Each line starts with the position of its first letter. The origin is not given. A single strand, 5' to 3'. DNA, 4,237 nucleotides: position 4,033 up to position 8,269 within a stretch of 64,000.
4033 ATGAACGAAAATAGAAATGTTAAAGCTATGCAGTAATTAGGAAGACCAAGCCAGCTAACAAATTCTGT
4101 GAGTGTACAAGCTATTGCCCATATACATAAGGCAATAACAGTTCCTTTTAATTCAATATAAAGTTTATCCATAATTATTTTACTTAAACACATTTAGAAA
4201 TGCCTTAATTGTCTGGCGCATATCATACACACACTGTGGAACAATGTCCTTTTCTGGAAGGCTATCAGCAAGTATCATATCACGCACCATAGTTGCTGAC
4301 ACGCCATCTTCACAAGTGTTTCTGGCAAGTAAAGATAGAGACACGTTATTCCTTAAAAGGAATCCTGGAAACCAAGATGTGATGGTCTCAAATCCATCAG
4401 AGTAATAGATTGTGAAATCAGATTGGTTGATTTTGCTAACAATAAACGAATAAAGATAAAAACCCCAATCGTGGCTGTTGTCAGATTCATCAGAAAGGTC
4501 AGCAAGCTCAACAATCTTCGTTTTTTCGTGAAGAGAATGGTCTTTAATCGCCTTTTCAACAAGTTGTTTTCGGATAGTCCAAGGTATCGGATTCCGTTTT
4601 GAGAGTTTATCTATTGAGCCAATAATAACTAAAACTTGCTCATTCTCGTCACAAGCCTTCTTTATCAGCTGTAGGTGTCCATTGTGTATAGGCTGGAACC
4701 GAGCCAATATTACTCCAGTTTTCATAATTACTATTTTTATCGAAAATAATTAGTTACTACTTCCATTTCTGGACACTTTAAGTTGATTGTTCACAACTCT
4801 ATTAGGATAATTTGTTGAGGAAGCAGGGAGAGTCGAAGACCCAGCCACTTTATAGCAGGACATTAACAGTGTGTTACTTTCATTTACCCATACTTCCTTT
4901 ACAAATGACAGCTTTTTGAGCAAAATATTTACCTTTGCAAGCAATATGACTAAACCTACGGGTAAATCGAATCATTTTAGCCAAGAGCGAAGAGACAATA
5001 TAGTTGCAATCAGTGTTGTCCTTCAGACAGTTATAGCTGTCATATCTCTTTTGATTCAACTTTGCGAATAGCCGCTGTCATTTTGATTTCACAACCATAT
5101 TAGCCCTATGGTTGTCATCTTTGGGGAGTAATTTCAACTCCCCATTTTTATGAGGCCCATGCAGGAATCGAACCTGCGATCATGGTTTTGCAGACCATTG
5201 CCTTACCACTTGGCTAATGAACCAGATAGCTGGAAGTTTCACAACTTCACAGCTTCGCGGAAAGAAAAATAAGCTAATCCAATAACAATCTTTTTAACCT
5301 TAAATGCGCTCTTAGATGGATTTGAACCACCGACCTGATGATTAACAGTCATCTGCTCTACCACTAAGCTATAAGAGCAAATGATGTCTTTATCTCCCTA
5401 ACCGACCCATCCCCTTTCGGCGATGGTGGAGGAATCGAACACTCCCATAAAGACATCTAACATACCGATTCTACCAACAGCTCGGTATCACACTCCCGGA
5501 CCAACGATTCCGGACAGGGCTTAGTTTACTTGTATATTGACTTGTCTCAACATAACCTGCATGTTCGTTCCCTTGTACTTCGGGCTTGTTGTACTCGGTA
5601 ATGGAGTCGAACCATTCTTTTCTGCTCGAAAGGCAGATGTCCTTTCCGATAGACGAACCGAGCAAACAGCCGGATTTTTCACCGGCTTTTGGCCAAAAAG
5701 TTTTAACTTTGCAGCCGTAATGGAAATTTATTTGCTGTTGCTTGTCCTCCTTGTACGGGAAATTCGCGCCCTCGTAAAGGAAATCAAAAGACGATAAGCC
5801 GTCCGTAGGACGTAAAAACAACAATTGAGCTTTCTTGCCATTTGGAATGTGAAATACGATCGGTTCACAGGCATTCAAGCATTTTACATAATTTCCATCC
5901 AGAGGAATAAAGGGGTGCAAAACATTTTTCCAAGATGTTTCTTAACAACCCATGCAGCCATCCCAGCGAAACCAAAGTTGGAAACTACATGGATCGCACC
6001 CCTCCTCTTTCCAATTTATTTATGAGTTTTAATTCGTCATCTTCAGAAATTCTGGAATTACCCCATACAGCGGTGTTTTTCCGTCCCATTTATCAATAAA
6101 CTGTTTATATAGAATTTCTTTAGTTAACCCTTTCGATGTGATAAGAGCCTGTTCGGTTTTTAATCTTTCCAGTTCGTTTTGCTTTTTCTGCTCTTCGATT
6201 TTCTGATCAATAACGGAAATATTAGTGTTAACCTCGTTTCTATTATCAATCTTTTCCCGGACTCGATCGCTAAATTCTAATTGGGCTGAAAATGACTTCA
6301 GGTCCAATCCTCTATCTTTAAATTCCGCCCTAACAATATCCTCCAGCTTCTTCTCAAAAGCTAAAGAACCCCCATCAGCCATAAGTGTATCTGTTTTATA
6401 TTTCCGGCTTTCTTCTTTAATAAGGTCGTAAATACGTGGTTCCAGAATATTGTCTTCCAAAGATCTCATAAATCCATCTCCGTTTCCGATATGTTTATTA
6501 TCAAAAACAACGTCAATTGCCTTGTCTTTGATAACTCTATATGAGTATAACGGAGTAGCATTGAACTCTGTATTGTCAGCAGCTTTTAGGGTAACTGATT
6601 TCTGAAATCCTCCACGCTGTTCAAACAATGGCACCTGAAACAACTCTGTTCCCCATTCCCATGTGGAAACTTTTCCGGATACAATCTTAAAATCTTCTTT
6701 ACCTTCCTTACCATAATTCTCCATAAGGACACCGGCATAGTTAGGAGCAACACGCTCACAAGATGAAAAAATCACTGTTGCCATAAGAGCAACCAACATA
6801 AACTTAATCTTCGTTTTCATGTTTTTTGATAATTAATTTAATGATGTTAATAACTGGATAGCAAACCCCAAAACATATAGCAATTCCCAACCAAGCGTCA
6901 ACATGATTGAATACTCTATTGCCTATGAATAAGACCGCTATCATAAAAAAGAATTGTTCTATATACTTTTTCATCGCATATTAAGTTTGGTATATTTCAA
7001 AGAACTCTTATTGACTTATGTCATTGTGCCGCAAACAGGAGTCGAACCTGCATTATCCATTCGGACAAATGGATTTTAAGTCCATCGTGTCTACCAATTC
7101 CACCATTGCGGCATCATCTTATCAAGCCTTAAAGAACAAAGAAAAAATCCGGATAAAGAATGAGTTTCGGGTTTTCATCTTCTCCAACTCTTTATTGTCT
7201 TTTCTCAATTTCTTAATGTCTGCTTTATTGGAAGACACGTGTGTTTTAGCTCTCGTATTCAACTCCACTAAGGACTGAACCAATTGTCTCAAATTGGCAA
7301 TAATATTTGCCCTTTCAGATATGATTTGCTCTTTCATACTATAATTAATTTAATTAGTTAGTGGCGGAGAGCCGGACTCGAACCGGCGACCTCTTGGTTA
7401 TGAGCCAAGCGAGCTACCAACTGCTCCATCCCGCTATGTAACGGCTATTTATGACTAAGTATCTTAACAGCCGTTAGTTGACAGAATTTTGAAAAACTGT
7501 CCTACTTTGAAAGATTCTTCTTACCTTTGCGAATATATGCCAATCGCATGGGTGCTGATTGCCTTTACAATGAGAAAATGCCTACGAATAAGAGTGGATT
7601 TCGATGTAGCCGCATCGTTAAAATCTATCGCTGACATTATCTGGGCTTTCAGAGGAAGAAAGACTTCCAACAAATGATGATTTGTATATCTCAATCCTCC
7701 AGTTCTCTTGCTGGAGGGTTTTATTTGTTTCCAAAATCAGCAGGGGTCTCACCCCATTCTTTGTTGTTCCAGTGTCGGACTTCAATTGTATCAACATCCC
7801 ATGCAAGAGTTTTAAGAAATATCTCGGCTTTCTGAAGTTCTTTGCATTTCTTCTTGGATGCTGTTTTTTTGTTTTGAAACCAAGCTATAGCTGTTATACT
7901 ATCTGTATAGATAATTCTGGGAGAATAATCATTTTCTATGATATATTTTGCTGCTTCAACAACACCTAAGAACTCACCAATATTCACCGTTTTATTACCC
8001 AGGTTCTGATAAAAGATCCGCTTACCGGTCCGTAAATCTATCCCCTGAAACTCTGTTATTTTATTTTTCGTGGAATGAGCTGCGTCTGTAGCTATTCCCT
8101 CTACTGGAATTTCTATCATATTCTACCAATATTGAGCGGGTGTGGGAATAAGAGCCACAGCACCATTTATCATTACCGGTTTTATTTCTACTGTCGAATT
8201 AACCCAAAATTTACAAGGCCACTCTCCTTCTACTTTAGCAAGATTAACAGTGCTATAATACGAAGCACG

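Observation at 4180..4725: Phage-borne NadM-type NMN adenylyltransferase together with an NAD+-dependent DNA ligase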

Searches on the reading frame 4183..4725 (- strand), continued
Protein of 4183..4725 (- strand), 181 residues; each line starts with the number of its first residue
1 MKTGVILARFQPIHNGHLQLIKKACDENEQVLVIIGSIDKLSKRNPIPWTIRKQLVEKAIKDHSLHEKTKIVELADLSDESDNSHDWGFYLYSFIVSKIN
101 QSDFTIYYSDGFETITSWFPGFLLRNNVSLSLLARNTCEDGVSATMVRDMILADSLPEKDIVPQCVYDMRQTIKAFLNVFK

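Call 61: find_related_loci(query=A2, collection=genome_contigs, flank=10000)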
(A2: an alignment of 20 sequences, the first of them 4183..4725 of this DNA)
Query A2 (181 aa) in genome_contigs; peptide patterns used: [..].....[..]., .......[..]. (x = any residue, [..] = any of these).
38 stretches matched a pattern; 10 encode a relative of the query (tblastn E <= 1e-3); 10 distinct loci.
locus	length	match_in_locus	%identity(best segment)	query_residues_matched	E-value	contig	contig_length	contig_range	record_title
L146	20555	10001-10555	77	1-181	4e-94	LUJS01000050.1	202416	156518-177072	MAG: Bacteroidales bacterium M8 M8_91, whole genome shotgun sequence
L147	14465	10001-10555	75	1-181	4e-93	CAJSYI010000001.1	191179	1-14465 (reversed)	Muribaculaceae bacterium isolate A17_ genome assembly, contig: MGBC000032.1, whole genome shotgun sequence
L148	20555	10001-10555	75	1-181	4e-93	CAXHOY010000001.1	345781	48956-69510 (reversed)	MAG: uncultured Muribaculaceae bacterium isolate ena-SAMPLE-TAB-22-03-2024-10:43:23:859-115581 genome assembly, contig:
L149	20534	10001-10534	72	2-181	5e-86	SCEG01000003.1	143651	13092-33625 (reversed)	Muribaculaceae bacterium Isolate-002 (NCI) NODE_3_length_143651_cov_245.113, whole genome shotgun sequence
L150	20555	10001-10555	77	1-181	4e-94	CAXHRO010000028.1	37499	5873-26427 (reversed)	MAG: uncultured Muribaculaceae bacterium isolate ena-SAMPLE-TAB-22-03-2024-10:43:23:861-115592 genome assembly, contig:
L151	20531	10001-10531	64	4-181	3e-72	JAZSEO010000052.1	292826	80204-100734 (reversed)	MAG: Wujia sp. isolate T1900044589_TS20190055.MAGScoT_cleanbin_000008 SGB_620_k141_1103473, whole genome shotgun sequenc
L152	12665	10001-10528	59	2-179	5e-68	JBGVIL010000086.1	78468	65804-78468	MAG: Bacilli bacterium isolate fecal_MAG_320 fecal_MAG_320_contig_0087, whole genome shotgun sequence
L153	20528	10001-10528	57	1-177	8e-67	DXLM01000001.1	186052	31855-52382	MAG TPA_asm: Bacteroides sp. isolate HRGM_Genome_0403 HRGM_Genome_0403_1, whole genome shotgun sequence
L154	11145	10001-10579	53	2-177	7e-65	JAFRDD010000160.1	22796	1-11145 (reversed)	MAG: Clostridia bacterium isolate RGIG2387 Goat_Ileum-4__c329152, whole genome shotgun sequence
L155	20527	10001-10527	64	1-177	5e-53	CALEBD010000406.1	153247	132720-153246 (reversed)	MAG TPA_asm: uncultured Clostridium sp. isolate ERR912056_bin.49_CONCOCT_v1.1_MAG genome assembly, contig: ERZ827043.29,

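Call 64: search_dna_similar(query=window:4183-4725:-, collection=phages, mode=protein, max_rows=60, max_evalue=0.001, rows=spread)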
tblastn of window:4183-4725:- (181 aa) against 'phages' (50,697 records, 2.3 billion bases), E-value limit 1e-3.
Records with a match: 82; places in all: 82; records where one place covers at least 80% of the query: 19.
Best place of each record, by identity: 60-80% 1; <60% 81.
By first word of the organism name: Vibrio 12; Enterobacter 9; Citrobacter 8; Brevundimonas 8; Sinorhizobium 7; Escherichia 7; Cronobacter 6; Ralstonia 3; Rhizobium 3; Acinetobacter 2; and 14 more.
By host as written in the record: - 12; Sinorhizobium meliloti 7; Brevundimonas pondensis LVF1 6; Cronobacter sakazakii 4; Vibrio parahaemolyticus 4; Vibrio sp. 3; Acinetobacter baumannii DSM 30007 2; Cronobacter sakazakii ATCC 29544 2; and 35 more.
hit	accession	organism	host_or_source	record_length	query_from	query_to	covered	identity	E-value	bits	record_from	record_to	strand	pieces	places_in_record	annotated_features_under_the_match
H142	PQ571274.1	Bacteroides phage BS-TP1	Bacteroides salyersiae BG8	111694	1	181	100%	70.3%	2e-83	273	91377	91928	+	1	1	cytidyltransferase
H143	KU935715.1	Acinetobacter phage vB_AbaM_ME3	Acinetobacter baumannii DSM 30007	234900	1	178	98%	27.1%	1e-6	53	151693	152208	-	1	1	nicotinamide-nucleotide adenylyltransferase | hypothetical protein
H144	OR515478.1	Citrobacter phage Ci1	Citrobacter sp. JL 976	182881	4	173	94%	28.2%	7e-6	51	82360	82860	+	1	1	nicotinamide-nucleotide adenylyltransferase, NadM family / ADP-ribose ...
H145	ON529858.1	Brevundimonas phage vB_BgoS-Bajun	Brevundimonas goettingensis LVF2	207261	5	181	98%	26.5%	4e-7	54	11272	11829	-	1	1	bifunctional NMN adenylyltransferase/nudix hydrolase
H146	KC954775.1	Cronobacter phage S13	Cronobacter sakazakii ATCC 29544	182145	4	180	98%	26.1%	8e-5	48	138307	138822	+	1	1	putative bifunctional nicotinamide mononucleotide ...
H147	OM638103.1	Cronobacter phage LPCS28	Cronobacter sakazakii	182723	4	180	98%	26.1%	8e-5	48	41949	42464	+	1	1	bifunctional NMN adenylyltransferase/Nudix hydrolase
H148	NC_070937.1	Cronobacter phage LPCS28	Cronobacter sakazakii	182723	4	180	98%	26.1%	8e-5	48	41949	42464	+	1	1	MutT/NUDIX hydrolase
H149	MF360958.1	Salicola phage SCTP-2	Salicola sp. PV4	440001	1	168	93%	24.2%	1e-9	62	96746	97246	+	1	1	103: bifunctional nicotinamide mononucleotide ...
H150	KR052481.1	Sinorhizobium phage phiM19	Sinorhizobium meliloti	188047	4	166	90%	22.9%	3e-7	55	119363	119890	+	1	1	bifunctional nicotinamide/nicotinate mononucleotide ...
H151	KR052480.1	Sinorhizobium phage phiM7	Sinorhizobium meliloti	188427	4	166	90%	22.9%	3e-7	55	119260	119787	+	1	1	bifunctional nicotinamide/nicotinate mononucleotide ...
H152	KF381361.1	Sinorhizobium phage phiM12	Sinorhizobium meliloti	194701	4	166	90%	22.9%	3e-7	55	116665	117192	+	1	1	bifunctional Nicotinamide/nicotinate mononucleotide ...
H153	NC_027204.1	Sinorhizobium phage phiM12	Sinorhizobium meliloti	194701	4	166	90%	22.9%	3e-7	55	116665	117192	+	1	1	cytidyltransferase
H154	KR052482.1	Sinorhizobium phage phiN3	Sinorhizobium meliloti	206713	4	166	90%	22.9%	4e-7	55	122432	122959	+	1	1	bifunctional nicotinamide/nicotinate mononucleotide ...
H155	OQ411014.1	Escherichia phage EJP2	Escherichia coli FORC82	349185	5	166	90%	20.6%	3e-4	46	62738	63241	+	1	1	nicotinamide-nucleotide adenylyltransferase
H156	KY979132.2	Acidovorax phage ACP17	Acidovorax citrulli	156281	2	120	66%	26.2%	1e-4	47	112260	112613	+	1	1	NMN adenylyltransferase NUDIX hydrolase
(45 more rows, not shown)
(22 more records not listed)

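Call 65: search_protein_families(library=padloc, proteins=[window:4183-4725:-], max_evalue=0.01)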
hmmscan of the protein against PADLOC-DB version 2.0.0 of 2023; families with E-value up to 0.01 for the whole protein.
window:4183-4725:- (181 aa): 0 families

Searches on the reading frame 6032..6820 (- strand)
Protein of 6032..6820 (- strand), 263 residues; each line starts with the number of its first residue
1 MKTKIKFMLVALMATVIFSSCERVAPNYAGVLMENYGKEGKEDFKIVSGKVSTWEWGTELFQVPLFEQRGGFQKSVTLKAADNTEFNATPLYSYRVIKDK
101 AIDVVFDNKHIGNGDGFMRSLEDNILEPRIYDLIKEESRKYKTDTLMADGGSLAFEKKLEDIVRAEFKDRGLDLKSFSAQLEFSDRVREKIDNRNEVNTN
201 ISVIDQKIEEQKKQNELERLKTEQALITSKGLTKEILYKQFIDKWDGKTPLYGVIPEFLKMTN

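Call 21: search_protein_families(library=pfam, proteins=[window:6032-6820:-], max_evalue=0.01)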
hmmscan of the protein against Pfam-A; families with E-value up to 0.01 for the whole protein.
window:6032-6820:- (263 aa): 0 families

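Call 52: search_protein_families(library=ncbifam, proteins=[window:6032-6820:-], max_evalue=0.001)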
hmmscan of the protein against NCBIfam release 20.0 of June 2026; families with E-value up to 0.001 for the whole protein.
window:6032-6820:- (263 aa): 0 families

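Call 65: search_protein_families(library=padloc, proteins=[window:6032-6820:-], max_evalue=0.01)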
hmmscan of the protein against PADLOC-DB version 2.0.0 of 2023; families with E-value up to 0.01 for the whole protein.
window:6032-6820:- (263 aa): 0 families

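Call 73: search_protein_families(library=phrogs, proteins=[window:6032-6820:-], max_evalue=0.001)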
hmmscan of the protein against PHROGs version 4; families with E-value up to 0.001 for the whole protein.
window:6032-6820:- (263 aa): 1 family
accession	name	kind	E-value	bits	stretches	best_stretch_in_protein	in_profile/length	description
phrog_200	-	other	7.1e-27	95.5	1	2-256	81-349/379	lipoprotein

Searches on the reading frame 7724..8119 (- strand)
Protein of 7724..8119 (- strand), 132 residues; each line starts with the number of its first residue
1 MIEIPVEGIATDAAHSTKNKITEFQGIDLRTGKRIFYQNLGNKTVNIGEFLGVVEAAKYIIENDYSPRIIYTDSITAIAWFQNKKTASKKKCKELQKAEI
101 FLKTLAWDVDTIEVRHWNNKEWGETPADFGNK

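Call 21: search_protein_families(library=pfam, proteins=[window:7724-8119:-], max_evalue=0.01)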
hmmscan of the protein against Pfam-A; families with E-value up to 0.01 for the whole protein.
window:7724-8119:- (132 aa): 0 families

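Call 73: search_protein_families(library=phrogs, proteins=[window:7724-8119:-], max_evalue=0.001)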
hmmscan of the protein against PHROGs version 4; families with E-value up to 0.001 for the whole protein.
window:7724-8119:- (132 aa): 1 family
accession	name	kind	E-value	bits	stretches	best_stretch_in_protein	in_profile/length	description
phrog_531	-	DNA, RNA and nucleotide metabolism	2.6e-09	37.8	1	33-88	108-163/285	Rnase H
